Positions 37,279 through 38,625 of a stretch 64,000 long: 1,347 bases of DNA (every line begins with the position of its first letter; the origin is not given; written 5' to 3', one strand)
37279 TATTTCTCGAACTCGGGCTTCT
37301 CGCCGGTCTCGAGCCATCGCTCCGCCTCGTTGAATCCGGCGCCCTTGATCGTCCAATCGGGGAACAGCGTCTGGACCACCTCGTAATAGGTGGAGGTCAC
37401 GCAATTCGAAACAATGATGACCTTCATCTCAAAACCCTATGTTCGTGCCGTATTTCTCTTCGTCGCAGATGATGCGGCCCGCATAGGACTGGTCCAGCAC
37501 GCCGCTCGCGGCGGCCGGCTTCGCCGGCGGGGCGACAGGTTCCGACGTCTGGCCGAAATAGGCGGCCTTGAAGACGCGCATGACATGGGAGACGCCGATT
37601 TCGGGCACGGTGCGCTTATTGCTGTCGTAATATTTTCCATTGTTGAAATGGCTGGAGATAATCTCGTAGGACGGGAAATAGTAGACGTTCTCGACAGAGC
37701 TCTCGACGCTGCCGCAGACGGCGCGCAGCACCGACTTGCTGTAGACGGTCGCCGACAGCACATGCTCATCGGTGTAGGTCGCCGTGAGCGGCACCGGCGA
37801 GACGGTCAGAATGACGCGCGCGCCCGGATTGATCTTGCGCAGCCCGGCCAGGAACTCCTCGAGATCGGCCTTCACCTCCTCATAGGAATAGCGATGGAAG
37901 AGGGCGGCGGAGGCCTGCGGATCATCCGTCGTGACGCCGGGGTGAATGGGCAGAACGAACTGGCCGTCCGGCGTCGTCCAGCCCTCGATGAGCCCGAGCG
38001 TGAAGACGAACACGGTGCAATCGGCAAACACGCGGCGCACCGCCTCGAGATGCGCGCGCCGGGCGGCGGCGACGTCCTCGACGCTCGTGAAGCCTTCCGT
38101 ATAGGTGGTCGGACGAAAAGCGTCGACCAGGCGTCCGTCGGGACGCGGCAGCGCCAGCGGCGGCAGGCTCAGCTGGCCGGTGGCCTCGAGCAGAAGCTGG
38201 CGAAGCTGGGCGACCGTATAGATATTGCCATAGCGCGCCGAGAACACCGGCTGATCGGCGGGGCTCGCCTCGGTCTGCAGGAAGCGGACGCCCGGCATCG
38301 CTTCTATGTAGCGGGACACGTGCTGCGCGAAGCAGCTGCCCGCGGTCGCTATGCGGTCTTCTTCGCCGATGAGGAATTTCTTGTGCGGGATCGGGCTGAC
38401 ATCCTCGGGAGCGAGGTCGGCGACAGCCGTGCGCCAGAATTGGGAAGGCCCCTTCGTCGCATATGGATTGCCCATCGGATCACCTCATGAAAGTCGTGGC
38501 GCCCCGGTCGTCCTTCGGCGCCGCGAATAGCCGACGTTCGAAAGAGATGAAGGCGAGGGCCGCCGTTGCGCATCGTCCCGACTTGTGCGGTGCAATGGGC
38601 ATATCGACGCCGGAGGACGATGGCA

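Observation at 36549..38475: Two-gene operon of uncharacterised proteins: GSCFA-family protein plus a 292-aa conserved hypothetical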

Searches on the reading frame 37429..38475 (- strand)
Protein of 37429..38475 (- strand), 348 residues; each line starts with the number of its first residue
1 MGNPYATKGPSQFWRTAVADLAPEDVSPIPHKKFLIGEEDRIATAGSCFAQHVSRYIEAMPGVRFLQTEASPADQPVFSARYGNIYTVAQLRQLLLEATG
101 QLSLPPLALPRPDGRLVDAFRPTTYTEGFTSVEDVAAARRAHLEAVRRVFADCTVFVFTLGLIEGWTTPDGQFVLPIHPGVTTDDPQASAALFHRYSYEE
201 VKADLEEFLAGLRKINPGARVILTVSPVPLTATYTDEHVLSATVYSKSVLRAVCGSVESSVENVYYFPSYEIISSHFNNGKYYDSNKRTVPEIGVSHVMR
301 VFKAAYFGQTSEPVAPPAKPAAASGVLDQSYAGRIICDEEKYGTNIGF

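Call 3: search_protein_families(library=pfam, proteins=[window:37429-38475:-], max_evalue=0.01)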
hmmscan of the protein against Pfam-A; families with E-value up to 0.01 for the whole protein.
window:37429-38475:- (348 aa): 1 family
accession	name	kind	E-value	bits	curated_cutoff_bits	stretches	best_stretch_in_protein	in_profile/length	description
PF08885.17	GSCFA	-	1.1e-43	150.1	25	1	41-302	1-237/237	GSCFA family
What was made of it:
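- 37429..38475 (-): GSCFA-family gene (348 aa), an SGNH-fold subunit. PF08885 at E 1.1e-43 (call 3).
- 37456..37467 (-): Codons for C337-D-E-E, an invariant cysteine motif in the disordered C-terminal tail of the GSCFA protein. It lies outside the Pfam domain, which spans residues 41-302 (call 3).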

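Call 4: search_protein_families(library=ncbifam, proteins=[window:37429-38475:-], max_evalue=0.01)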
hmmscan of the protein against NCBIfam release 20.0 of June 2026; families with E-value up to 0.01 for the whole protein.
window:37429-38475:- (348 aa): 0 families

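Call 6: search_solved_structures(query=window:37429-38475:-, max_evalue=1, show_alignments=2)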
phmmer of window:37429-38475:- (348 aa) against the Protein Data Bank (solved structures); distinct sequences matched with E-value up to 1: 4.
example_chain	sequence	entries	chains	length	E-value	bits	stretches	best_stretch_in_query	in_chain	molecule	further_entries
2gy5_A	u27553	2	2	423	0.12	15.1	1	27-96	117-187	Angiopoietin-1 receptor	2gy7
9lv4_B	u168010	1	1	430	0.12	15.1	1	27-96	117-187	Angiopoietin-1 receptor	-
4k0v_A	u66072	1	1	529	0.16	14.6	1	27-96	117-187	TEK tyrosine kinase variant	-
6wl5_A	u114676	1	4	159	0.8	12.4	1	168-227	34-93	EcmrR transcriptional regulator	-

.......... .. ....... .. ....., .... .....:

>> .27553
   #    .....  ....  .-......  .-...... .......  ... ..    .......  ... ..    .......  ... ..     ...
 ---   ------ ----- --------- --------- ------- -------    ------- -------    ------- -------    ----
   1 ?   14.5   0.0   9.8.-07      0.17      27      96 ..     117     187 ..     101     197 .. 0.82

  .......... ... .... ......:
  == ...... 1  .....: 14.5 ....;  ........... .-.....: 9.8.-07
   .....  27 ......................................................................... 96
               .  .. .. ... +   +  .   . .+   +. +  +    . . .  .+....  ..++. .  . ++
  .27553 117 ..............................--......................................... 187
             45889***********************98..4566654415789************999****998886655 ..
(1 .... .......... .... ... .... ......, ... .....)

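Call 10: find_homologous_proteins(query=window:37429-38475:-, max_evalue=0.001)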
Query window:37429-38475:- (348 aa): 7996 proteins with E <= 0.001 among 8000 candidates; the best 120 are listed.
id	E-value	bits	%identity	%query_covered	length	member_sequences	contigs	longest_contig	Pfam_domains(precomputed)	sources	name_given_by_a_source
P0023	5.4e-224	761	96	100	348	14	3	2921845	PF08885.18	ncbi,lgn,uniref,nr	ncbi:GSCFA domain-containing protein [Methylosinus sp. PW1]|uniref:GSCFA domain-containing protein n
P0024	2.4e-191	654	83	100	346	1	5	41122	PF08885.18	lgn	-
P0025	1.2e-159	549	69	100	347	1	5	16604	PF08885.18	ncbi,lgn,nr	ncbi:MAG TPA: GSCFA domain-containing protein [Lacipirellulaceae bacterium]|nr:GSCFA domain-containi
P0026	5.5e-142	491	64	100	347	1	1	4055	PF08885.18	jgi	jgi:GSCFA family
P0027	1.0e-125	438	75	81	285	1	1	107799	PF08885.18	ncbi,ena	-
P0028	2.6e-122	427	54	100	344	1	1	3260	PF08885.18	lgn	-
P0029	3.0e-119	417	54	100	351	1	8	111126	PF08885.18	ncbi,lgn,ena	-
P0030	9.0e-119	415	56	100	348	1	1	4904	PF08885.18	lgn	-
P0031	9.4e-119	415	55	100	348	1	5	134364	PF08885.18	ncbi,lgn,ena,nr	nr:GSCFA domain-containing protein [uncultured Rhodopila sp.]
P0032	7.3e-118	412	54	100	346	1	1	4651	PF08885.18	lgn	-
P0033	5.7e-117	409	56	100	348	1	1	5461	PF08885.18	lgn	-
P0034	5.1e-116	406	56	100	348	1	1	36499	PF08885.18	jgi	jgi:hypothetical protein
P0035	1.1e-115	405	54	100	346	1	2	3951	PF08885.18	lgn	-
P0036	3.8e-115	403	55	100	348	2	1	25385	PF08885.18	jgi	jgi:GSCFA family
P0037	1.6e-112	394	54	100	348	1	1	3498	PF08885.18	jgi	jgi:hypothetical protein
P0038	2.6e-111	390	55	100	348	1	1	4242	PF08885.18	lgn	-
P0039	2.9e-111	390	53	97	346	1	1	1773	PF08885.18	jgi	jgi:GSCFA family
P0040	3.0e-111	390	52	100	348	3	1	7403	PF08885.18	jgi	jgi:GSCFA family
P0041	4.6e-109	383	51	100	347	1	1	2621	PF08885.18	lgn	-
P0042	5.2e-108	380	51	100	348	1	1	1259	PF08885.18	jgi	jgi:hypothetical protein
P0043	2.9e-107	377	50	100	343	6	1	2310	PF08885.18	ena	-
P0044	3.0e-106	374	54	100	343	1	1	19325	PF08885.18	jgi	jgi:hypothetical protein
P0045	8.5e-106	372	49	100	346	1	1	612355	PF08885.18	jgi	jgi:GSCFA family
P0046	2.0e-104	368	53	93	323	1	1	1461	PF08885.18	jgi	jgi:hypothetical protein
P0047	1.1e-102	362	52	99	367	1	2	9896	PF08885.18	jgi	jgi:hypothetical protein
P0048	1.3e-102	362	50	100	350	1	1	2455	PF08885.18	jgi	jgi:hypothetical protein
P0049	1.6e-102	362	51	100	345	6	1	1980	PF08885.18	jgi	jgi:hypothetical protein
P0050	1.6e-102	362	49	100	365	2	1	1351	PF08885.18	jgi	jgi:hypothetical protein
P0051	2.2e-102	361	49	99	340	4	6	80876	PF08885.18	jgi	jgi:hypothetical protein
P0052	3.1e-102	361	48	100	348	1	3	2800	PF08885.18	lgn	-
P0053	7.3e-102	359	51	100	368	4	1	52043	PF08885.18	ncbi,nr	ncbi:MAG: GSCFA domain-containing protein [Ancalomicrobiaceae bacterium]|nr:GSCFA domain-containing 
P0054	7.5e-102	359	49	100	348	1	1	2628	PF08885.18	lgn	-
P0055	1.2e-101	359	50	99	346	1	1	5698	PF08885.18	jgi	jgi:hypothetical protein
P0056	1.6e-101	358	50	100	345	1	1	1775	PF08885.18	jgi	jgi:hypothetical protein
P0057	2.0e-101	358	50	100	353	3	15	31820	PF08885.18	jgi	jgi:hypothetical protein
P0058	4.2e-101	357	49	100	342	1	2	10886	PF08885.18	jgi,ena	-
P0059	4.9e-101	357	51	99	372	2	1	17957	PF08885.18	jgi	jgi:GSCFA family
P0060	5.1e-101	357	51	99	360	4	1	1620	PF08885.18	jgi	jgi:hypothetical protein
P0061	9.1e-101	356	49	100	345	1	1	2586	PF08885.18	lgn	-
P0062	1.0e-100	356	49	100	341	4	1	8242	PF08885.18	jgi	jgi:hypothetical protein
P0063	1.8e-100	355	50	100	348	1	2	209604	PF08885.18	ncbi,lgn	-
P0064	2.8e-100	354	50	99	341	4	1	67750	PF08885.18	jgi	jgi:hypothetical protein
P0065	1.5e-99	352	48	100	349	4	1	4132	PF08885.18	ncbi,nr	ncbi:MAG TPA: GSCFA domain-containing protein [Roseiarcus sp.]|nr:GSCFA domain-containing protein [R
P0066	3.1e-99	351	49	100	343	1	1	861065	PF08885.18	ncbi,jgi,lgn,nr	ncbi:MAG TPA: GSCFA domain-containing protein [Rhizomicrobium sp.]|jgi:hypothetical protein|nr:GSCFA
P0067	3.7e-99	351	49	94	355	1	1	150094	PF08885.18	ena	-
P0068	5.8e-99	350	49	100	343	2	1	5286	PF08885.18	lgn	-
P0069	2.2e-98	348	51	100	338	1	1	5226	PF08885.18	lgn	-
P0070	4.3e-98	347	52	93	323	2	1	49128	PF08885.18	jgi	jgi:hypothetical protein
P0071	1.1e-97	346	48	100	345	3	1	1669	PF08885.18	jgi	jgi:hypothetical protein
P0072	1.3e-97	345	50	100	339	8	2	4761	PF08885.18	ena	-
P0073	1.4e-97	345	49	100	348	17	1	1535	PF08885.18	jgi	jgi:hypothetical protein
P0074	2.8e-96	341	47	100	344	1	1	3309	PF08885.18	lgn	-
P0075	5.5e-96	340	48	100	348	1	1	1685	PF08885.18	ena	-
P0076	7.9e-96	340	50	100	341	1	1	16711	PF08885.18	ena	-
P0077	9.7e-96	339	46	100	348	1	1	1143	PF08885.18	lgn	-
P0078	1.1e-95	339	56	83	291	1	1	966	PF08885.18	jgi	jgi:hypothetical protein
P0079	1.2e-95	339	48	100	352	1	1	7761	PF08885.18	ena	-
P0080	1.3e-95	339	48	100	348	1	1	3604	PF08885.18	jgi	jgi:hypothetical protein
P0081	1.4e-95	339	48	100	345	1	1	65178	PF08885.18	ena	-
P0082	2.7e-95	338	52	92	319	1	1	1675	PF08885.18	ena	-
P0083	3.5e-95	337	49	99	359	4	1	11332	PF08885.18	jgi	jgi:hypothetical protein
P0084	1.1e-94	336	47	100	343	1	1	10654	PF08885.18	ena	-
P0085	1.2e-94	336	47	100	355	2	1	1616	PF08885.18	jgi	jgi:hypothetical protein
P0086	1.5e-94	335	53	88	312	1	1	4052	PF08885.18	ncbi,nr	ncbi:MAG TPA: GSCFA domain-containing protein, partial [Rhizomicrobium sp.]|nr:GSCFA domain-containi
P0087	2.3e-94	335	47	100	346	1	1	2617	PF08885.18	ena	-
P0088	1.1e-93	333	48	100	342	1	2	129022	PF08885.18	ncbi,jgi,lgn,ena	-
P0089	2.5e-92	328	49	100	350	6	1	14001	PF08885.18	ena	-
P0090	2.0e-90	322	48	100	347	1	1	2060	PF08885.18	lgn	-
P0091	7.1e-89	317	47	98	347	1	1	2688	PF08885.18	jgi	jgi:hypothetical protein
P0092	7.9e-89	317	47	97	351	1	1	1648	PF08885.18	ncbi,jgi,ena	jgi:hypothetical protein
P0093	9.0e-89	316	48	100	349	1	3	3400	PF08885.18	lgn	-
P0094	1.7e-88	316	47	97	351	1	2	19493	PF08885.18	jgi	jgi:hypothetical protein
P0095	2.1e-88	315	51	87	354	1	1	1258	PF08885.18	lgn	-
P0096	2.5e-88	315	46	100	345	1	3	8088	PF08885.18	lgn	-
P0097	2.6e-88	315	51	87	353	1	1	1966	PF08885.18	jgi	-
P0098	3.8e-88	314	48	97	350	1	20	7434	PF08885.18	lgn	-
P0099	7.5e-88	313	46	100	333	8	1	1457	PF08885.18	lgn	-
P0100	1.5e-87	312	46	97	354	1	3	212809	PF08885.18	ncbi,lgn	ncbi:MAG: GSCFA domain-containing protein [Rhodospirillales bacterium]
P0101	1.7e-87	312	49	97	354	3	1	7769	PF08885.18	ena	-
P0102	1.8e-87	312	47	100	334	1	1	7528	PF08885.18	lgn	-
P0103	3.5e-87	311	45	100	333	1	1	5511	PF08885.18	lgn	-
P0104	5.6e-87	311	46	100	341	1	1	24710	PF08885.18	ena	-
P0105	6.9e-87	310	47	97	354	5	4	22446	PF08885.18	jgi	jgi:hypothetical protein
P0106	7.2e-87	310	49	97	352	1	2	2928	PF08885.18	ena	-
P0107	9.9e-87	310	53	82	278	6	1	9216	PF08885.18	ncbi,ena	-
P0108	1.3e-86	309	50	87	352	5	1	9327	PF08885.18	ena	-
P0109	1.4e-86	309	48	97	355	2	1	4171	PF08885.18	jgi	jgi:hypothetical protein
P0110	1.5e-86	309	49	97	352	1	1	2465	PF08885.18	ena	-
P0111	1.8e-86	309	44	100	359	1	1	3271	PF08885.18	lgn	-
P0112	2.1e-86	309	47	97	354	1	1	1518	PF08885.18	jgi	jgi:hypothetical protein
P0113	3.3e-86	308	49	92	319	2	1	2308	PF08885.18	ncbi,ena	-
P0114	3.5e-86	308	48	98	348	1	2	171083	PF08885.18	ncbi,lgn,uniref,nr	ncbi:GSCFA family protein [Humitalea rosea]|uniref:GSCFA family protein n=1 Tax=Humitalea rosea TaxI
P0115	3.6e-86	308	44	99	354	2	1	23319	PF08885.18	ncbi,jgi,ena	jgi:hypothetical protein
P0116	5.5e-86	307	47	89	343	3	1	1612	PF08885.18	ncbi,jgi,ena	jgi:hypothetical protein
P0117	6.5e-86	307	49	88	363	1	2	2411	PF08885.18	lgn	-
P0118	1.0e-85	306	43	100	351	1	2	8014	PF08885.18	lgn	-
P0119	1.1e-85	306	46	97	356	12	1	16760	PF08885.18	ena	-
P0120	2.0e-85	305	44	99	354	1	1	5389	PF08885.18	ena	-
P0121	2.3e-85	305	48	90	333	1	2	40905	PF08885.18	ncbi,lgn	-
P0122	2.9e-85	305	49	87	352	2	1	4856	PF08885.18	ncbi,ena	-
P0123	3.3e-85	305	47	99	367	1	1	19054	PF08885.18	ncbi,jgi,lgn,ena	jgi:hypothetical protein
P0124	4.2e-85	304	47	97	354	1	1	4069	PF08885.18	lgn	-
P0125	7.1e-85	304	49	87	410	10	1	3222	PF08885.18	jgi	jgi:hypothetical protein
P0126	1.1e-84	303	51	87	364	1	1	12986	PF08885.18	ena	-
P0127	1.3e-84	303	45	97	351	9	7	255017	PF08885.18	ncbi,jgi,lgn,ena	jgi:hypothetical protein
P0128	1.4e-84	303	44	100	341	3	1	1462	PF08885.18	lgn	-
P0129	1.6e-84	302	49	87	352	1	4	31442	PF08885.18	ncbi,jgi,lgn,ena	jgi:hypothetical protein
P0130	2.7e-84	302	47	97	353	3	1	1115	PF08885.18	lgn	-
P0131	3.4e-84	301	48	97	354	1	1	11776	PF08885.18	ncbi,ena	-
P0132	5.2e-84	301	50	87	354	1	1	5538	PF08885.18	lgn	-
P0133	6.6e-84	300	46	97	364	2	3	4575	PF08885.18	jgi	jgi:hypothetical protein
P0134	6.8e-84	300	46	97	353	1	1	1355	PF08885.18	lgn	-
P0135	7.2e-84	300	46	97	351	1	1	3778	PF08885.18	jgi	jgi:hypothetical protein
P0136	8.4e-84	300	49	88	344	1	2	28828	PF08885.18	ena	-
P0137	9.4e-84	300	45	98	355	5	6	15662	PF08885.18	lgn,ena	-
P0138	1.5e-83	299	44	98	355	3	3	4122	PF08885.18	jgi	jgi:hypothetical protein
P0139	2.4e-83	299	45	97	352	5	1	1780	PF08885.18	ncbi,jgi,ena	jgi:hypothetical protein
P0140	3.5e-83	298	46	97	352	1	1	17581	PF08885.18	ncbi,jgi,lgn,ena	jgi:hypothetical protein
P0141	4.2e-83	298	48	90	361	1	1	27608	PF08885.18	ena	-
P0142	7.2e-83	297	46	97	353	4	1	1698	PF08885.18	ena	-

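Call 18: search_solved_structures(query=A2, max_evalue=1, show_alignments=2)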
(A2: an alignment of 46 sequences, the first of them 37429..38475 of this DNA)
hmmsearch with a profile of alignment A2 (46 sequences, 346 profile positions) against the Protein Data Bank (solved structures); distinct sequences matched with E-value up to 1: 0.

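Call 27: predict_structure(alignment_id=A2)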
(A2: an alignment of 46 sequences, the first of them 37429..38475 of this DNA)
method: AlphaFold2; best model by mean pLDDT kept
length: 348 residues; sequences in the alignment: 46
mean_pLDDT: 84.3   pTM: 0.83
mean pLDDT of the five models: 84.3, 83.5, 83.5, 83.3, 81.5
residues with pLDDT >= 90: 193; 70-90: 103; 50-70: 18; < 50: 34
segments of 3 or more residues with pLDDT < 50: 313-337, 340-348
pLDDT, mean of each block of 10 residues (from residue 1): 69 61 86 95 92 91 93 80 84 95 87 93 90 95 96 97 91 89 85 94 98 98 92 78 91 98 97 90 88 94 90 44 37 46 41
secondary structure, 60 per line:
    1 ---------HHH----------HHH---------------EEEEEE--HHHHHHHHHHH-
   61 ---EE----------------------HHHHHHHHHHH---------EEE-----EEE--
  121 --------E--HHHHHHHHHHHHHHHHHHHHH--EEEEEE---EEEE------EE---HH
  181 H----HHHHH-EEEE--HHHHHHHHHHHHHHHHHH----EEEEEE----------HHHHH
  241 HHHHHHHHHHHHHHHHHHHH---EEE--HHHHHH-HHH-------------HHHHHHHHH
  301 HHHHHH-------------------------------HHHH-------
elements in order: E41-46 H49-59 H88-98 E108-110 E116-118 H132-152 E155-160 E164-167 H186-190 E192-195 H198-215 E220-225 H236-260 E264-266 H269-274 H292-306 H338-341
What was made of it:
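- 37429..38475 (-): AlphaFold2 pLDDT 84 (call 27).
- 37456..37467 (-): The tail has pLDDT below 50 (call 27).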

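Call 37: find_encoding_contigs(protein=P0031, flank=6000, max_places=2)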
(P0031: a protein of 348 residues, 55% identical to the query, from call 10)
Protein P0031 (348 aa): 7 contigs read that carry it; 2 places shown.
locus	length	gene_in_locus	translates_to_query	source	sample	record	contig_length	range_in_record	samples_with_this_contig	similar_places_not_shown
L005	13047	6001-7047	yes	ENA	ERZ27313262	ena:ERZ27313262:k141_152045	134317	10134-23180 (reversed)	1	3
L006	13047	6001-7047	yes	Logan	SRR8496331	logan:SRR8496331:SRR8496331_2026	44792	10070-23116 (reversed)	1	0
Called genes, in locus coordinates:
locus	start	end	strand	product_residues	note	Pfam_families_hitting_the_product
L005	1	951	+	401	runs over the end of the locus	PF03453:MoeA_N, PF00994:MoCF_biosynth, PF03454:MoeA_C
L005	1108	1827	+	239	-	PF01726:LexA_DNA_bind, PF00717:Peptidase_S24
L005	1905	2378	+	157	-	PF03073:TspO_MBR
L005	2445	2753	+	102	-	-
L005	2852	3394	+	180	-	PF28549:NDPSase_N, PF00293:NUDIX (weak)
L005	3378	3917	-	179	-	PF03473:MOSC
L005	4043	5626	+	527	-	PF00501:AMP-binding, PF13193:AMP-binding_C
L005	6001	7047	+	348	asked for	PF08885:GSCFA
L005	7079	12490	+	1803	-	PF13174:TPR_6 (faint), PF18588:WcbI, PF13428:TPR_14 (faint), PF13176:TPR_7 (faint), PF20308:TPR-S (faint), PF07719:TPR_2 (faint), PF13424:TPR_12 (faint), PF13432:TPR_16 (weak), +5 more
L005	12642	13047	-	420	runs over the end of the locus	-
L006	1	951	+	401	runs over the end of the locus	PF03453:MoeA_N, PF00994:MoCF_biosynth, PF03454:MoeA_C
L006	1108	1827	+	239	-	PF01726:LexA_DNA_bind, PF00717:Peptidase_S24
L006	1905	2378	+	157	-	PF03073:TspO_MBR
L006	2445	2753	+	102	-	-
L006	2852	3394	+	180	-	PF28549:NDPSase_N, PF00293:NUDIX (weak)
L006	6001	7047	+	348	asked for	PF08885:GSCFA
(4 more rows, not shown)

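Call 38: find_encoding_contigs(protein=P0045, flank=6000, max_places=2)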
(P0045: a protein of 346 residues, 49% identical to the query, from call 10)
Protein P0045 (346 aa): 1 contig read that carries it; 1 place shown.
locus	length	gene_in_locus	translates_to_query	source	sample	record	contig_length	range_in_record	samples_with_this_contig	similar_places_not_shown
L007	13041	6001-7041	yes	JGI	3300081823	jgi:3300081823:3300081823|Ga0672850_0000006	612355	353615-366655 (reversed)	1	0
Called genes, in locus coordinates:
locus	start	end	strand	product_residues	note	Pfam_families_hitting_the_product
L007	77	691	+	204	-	-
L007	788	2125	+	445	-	-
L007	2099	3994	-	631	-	PF04577:Glyco_transf_61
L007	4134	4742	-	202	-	PF13578:Methyltransf_24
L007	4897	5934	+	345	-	-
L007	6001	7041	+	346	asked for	PF08885:GSCFA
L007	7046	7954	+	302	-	PF18588:WcbI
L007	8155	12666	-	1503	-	PF00535:Glycos_transf_2, PF13641:Glyco_tranf_2_3, PF01075:Glyco_transf_9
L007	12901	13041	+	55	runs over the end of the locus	-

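Call 39: find_encoding_contigs(protein=P0066, flank=6000, max_places=2)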
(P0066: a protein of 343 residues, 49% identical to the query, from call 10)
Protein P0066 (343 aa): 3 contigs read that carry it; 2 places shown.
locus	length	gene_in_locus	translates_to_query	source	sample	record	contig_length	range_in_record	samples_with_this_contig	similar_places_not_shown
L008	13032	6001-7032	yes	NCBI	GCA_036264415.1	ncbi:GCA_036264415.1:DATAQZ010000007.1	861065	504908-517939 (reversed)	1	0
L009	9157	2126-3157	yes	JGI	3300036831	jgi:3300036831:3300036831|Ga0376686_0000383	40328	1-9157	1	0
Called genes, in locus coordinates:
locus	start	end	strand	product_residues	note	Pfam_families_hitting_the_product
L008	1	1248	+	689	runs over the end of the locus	PF13188:PAS_8 (faint), PF08448:PAS_4 (weak), PF00512:HisKA, PF02518:HATPase_c, PF00072:Response_reg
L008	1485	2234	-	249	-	-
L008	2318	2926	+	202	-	PF00160:Pro_isomerase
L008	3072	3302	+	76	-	-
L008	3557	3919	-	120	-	PF00515:TPR_1, PF07719:TPR_2, PF13181:TPR_8 (weak), PF13414:TPR_11 (weak)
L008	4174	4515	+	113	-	PF15631:Imm-NTF2-2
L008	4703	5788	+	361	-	PF00154:RecA_N, PF08423:Rad51 (weak), PF06745:ATPase (weak), PF13481:AAA_25 (faint), PF27531:MT3502_N (weak), PF21096:RecA_C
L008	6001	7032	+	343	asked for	PF08885:GSCFA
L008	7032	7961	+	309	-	PF18588:WcbI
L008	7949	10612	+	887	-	PF01411:tRNA-synt_2c, PF07973:tRNA_SAD, PF02272:DHHA1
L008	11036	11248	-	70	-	PF01541:GIY-YIG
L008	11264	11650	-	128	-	PF00903:Glyoxalase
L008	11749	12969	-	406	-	PF00180:Iso_dh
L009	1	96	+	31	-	?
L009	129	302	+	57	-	-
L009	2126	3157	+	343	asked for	PF08885:GSCFA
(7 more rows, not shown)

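Call 40: find_encoding_contigs(protein=P0114, flank=6000, max_places=2)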
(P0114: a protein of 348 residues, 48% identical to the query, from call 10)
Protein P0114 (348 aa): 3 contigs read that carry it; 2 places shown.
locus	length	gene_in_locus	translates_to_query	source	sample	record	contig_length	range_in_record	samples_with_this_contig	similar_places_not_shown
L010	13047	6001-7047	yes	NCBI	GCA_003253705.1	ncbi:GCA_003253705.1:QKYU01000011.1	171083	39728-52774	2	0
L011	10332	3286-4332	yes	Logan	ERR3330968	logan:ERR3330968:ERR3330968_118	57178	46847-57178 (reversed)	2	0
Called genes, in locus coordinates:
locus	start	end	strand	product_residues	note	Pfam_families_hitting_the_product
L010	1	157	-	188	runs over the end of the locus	PF11136:DUF2889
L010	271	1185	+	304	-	PF12802:MarR_2, PF01047:MarR (weak), PF13463:HTH_27 (weak), PF13545:HTH_Crp_2 (faint), PF09339:HTH_IclR (weak), PF00583:Acetyltransf_1, PF13673:Acetyltransf_10, PF13508:Acetyltransf_7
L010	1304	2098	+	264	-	PF00005:ABC_tran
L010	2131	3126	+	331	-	PF12974:Phosphonate-bd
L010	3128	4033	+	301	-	PF00528:BPD_transp_1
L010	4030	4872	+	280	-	PF00528:BPD_transp_1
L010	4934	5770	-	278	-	PF13539:Peptidase_M15_4 (weak)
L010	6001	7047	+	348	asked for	PF08885:GSCFA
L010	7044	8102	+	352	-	PF18588:WcbI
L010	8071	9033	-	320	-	PF00291:PALP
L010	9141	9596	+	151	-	PF07475:Hpr_kinase_C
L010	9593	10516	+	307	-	PF03668:RapZ-like_N, PF22740:PapZ_C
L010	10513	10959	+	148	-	PF03610:EIIA-man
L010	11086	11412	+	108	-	PF00381:PTS-HPr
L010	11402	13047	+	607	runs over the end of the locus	PF05524:PEP-utilisers_N, PF00391:PEP-utilizers, PF02896:PEP-utilizers_C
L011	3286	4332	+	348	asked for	PF08885:GSCFA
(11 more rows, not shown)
